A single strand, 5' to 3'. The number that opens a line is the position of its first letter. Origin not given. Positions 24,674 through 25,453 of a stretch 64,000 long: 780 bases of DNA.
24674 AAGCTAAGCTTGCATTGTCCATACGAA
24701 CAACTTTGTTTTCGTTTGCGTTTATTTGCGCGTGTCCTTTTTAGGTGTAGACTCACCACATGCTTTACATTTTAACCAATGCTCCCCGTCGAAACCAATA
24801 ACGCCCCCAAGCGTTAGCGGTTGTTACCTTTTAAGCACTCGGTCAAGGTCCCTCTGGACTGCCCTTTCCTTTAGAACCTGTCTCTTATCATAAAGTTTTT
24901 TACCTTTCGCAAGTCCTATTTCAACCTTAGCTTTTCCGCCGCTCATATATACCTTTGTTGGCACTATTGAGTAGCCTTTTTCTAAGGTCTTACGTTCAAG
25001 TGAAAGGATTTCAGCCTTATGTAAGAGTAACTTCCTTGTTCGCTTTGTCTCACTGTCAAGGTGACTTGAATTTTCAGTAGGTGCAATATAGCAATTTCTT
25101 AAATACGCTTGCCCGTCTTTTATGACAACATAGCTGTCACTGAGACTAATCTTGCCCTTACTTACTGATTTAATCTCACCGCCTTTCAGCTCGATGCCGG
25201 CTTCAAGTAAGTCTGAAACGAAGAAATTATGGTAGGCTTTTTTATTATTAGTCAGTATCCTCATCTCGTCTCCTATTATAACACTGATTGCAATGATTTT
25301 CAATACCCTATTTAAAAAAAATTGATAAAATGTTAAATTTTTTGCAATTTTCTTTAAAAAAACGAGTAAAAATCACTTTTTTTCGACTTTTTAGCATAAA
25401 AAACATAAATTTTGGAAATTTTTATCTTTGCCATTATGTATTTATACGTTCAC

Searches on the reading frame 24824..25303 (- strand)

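Call 79: search_protein_families(library=pfam, proteins=[window:24824-25303:-], max_evalue=0.00001)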
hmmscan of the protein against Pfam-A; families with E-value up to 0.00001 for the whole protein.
window:24824-25303:- (159 aa): 1 family
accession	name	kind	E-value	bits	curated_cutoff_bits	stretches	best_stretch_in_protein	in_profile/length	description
PF01668.23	SmpB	-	1.9e-52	177.5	27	1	18-158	2-142/143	SmpB protein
